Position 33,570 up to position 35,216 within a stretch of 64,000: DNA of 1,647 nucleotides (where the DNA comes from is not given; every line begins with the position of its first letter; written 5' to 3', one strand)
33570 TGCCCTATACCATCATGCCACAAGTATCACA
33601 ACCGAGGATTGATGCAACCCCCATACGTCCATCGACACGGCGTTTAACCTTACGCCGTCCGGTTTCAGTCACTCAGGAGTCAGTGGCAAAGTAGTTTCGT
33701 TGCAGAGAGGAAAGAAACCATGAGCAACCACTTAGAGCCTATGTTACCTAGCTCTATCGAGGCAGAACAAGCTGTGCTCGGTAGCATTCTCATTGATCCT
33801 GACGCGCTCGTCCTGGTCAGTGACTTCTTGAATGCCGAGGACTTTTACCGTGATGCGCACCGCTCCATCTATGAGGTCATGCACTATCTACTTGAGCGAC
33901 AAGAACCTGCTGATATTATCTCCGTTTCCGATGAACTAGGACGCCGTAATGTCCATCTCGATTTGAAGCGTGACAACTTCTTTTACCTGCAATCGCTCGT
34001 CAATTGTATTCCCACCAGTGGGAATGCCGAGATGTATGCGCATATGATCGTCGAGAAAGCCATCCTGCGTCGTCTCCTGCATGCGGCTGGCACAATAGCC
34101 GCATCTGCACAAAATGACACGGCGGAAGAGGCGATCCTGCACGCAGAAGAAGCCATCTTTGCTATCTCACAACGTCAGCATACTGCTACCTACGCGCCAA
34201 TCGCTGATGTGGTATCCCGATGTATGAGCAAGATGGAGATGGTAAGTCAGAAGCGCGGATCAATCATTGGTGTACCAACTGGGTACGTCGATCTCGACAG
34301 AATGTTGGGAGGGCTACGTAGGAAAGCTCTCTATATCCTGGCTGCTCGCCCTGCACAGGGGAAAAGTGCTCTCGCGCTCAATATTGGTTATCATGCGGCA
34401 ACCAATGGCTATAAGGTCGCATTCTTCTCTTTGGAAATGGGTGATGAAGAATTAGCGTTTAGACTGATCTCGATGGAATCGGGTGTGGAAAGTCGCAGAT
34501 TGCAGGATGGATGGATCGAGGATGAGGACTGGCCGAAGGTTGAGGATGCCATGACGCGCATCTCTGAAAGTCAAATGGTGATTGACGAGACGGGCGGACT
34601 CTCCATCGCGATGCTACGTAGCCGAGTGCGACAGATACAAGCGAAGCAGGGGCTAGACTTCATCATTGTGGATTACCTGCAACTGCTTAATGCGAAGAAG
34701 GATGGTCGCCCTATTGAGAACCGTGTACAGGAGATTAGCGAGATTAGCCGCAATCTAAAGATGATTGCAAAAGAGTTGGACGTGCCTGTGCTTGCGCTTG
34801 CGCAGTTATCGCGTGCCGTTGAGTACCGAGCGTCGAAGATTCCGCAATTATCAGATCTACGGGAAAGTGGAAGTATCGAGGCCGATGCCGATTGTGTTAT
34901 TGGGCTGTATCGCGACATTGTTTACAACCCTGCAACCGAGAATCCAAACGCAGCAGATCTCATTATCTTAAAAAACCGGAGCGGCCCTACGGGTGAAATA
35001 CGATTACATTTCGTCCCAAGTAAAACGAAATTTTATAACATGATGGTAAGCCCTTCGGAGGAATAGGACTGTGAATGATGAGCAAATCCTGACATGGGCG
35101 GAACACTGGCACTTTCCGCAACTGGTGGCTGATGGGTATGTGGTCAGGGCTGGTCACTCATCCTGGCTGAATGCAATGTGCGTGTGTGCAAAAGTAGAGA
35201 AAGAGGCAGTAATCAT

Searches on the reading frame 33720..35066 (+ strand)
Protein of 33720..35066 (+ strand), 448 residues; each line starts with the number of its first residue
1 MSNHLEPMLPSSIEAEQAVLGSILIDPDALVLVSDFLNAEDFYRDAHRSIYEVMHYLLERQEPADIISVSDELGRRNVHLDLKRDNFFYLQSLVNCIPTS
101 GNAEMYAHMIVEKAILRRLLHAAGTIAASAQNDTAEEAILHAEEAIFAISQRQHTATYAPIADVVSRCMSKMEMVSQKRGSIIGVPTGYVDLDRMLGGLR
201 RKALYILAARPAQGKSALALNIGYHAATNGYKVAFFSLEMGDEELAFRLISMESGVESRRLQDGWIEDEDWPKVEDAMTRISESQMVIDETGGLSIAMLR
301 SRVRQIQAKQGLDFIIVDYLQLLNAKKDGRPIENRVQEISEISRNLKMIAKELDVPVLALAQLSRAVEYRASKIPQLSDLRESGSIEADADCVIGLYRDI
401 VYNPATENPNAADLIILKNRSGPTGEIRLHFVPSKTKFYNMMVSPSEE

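Call 26: search_protein_families(library=pfam, proteins=[window:33720-35066:+], max_evalue=0.01)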
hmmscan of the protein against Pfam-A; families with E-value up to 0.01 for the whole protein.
window:33720-35066:+ (448 aa): 5 families
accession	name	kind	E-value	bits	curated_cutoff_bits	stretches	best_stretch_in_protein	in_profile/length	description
PF03796.21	DnaB_C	-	2.1e-92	309.5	27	1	184-440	1-255/255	DnaB-like helicase C terminal domain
PF00772.26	DnaB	-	2.5e-27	95.4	23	1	9-112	2-103/103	DnaB-like helicase N terminal domain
PF13481.12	AAA_25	-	1.1e-10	42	27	1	197-363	27-190/195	AAA domain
PF06745.19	ATPase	-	7.8e-06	25.9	26.6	1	185-333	1-141/231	KaiC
PF20307.4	divDNAB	-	0.003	16.7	26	0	180-225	51-100/356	Divergent DnaB-like ATPase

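Call 41: search_dna_similar(query=window:33720-35066:+, collection=plasmids, mode=protein, max_rows=12)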
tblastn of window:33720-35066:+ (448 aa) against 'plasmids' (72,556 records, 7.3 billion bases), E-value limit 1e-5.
Records with a match: 1513; places in all: 1596; records where one place covers at least 80% of the query: 1201.
Best place of each record, by identity: <60% 1513.
By first word of the organism name: Escherichia 415; Streptomyces 136; Chlamydia 112; Citrobacter 89; Pseudomonas 63; Salmonella 54; Bacillus 37; Nostoc 34; Klebsiella 33; Providencia 27; and 169 more.
By predicted mobility (MOB-suite, as given by PLSDB): non-mobilizable 1180; conjugative 181; mobilizable 152.
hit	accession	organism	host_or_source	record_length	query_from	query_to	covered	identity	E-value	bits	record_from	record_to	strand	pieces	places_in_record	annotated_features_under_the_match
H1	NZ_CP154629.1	Acetoanaerobium noterae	cell culture,Sludge of a digestion ...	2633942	10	441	96%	44.1%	1e-101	339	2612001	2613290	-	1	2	none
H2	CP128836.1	Rossellomorea sp. AcN35-11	-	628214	5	441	98%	43.1%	5e-101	338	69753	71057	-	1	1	dnaB: replicative DNA helicase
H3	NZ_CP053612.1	Burkholderia sp. MBR-1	-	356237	10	441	96%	43.6%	9e-91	308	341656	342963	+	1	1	replicative DNA helicase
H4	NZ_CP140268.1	Priestia megaterium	Single cell,ginseng rhizosphere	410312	10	441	96%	43.4%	2e-105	350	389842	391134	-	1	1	dnaB: replicative DNA helicase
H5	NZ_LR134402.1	Listeria monocytogenes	Homo sapiens,Vein blood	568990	10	443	97%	42.6%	8e-103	343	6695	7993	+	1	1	dnaB: replicative DNA helicase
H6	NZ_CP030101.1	Listeria monocytogenes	Environment,water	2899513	10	443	97%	42.6%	9e-103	342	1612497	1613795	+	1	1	none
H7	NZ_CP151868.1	Bacillus thuringiensis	tobacco,mixed culture,leaves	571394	10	441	96%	42.3%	9e-103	343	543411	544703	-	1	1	dnaB: replicative DNA helicase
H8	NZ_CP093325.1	Bacillus sp. N5-665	whole organism,peat soil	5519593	10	441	96%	42.1%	1e-102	342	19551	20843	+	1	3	none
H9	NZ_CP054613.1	Paenibacillus cellulosilyticus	cell culture,soil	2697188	10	441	96%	41.4%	6e-98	328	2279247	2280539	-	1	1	none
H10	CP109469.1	Streptomyces sp. NBC_01463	-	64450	13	441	96%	41.6%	6e-91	308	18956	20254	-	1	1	dnaB: replicative DNA helicase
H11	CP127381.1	Aerococcus tenax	Homo sapiens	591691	3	438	97%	40.6%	5e-91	309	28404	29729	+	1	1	dnaB: replicative DNA helicase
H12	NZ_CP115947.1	Ralstonia solanacearum MolK2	Musa sp.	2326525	10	441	96%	40.9%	9e-87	296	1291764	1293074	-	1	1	record has no annotation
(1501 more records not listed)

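Call 42: search_dna_similar(query=window:33720-35066:+, collection=phages, mode=protein, max_rows=12)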
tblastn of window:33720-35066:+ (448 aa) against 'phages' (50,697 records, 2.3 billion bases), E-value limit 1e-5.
Records with a match: 2633; places in all: 2640; records where one place covers at least 80% of the query: 1075.
Best place of each record, by identity: <60% 2633.
By first word of the organism name: Mycobacterium 500; Synechococcus 315; Escherichia 142; Staphylococcus 124; Bacillus 121; Acinetobacter 119; Pseudomonas 115; Vibrio 95; Gordonia 92; Salmonella 91; and 114 more.
By host as written in the record: - 380; Mycobacterium smegmatis mc2 155 355; Synechococcus 98; Mycobacterium smegmatis mc#155 74; Gordonia terrae 3612 68; Escherichia coli 56; Acinetobacter baumannii 53; Pseudomonas aeruginosa 45; and 591 more.
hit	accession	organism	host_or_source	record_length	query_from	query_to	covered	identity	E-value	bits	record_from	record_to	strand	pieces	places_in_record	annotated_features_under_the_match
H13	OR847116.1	Listeria phage LM 4-11-1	Listeria monocytogenes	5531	10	443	97%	42.6%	2e-103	342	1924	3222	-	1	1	record has no annotation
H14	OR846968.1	Listeria phage LM 4-11-1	Listeria monocytogenes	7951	10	443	97%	42.6%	3e-103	342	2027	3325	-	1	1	record has no annotation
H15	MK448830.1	Streptococcus phage Javan73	Streptococcus anginosus J4211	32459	8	438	96%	42.4%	3e-91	308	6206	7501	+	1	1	replicative DNA helicase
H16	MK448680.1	Streptococcus phage Javan139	Streptococcus dysgalactiae ERR085058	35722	8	438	96%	42.2%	2e-94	317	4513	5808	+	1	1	replicative DNA helicase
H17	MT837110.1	Bacteriophage sp.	human fecal samples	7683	5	441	98%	41.6%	2e-99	331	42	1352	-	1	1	record has no annotation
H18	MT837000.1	Bacteriophage sp.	human fecal samples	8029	8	441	97%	41.9%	9e-102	338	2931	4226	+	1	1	record has no annotation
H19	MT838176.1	Bacteriophage sp.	human fecal samples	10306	10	440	96%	42.2%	1e-103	343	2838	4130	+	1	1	record has no annotation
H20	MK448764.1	Streptococcus phage Javan457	Streptococcus pyogenes ERR111888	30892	8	441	97%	41.3%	4e-93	313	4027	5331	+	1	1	replicative DNA helicase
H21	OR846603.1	Enterococcus phage Efs 1-1-1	Enterococcus faecalis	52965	10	448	98%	40.7%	9e-92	309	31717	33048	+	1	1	record has no annotation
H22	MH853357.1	Streptococcus phage LF3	Streptococcus agalactiae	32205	8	438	96%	41.4%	2e-90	305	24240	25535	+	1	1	replicative DNA helicase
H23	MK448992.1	Streptococcus phage Javan6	Streptococcus agalactiae 2603V_R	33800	8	438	96%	41.4%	2e-90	305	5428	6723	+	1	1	replicative DNA helicase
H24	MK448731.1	Streptococcus phage Javan33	Streptococcus agalactiae ERR126775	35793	8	438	96%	41.4%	2e-90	305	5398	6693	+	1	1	replicative DNA helicase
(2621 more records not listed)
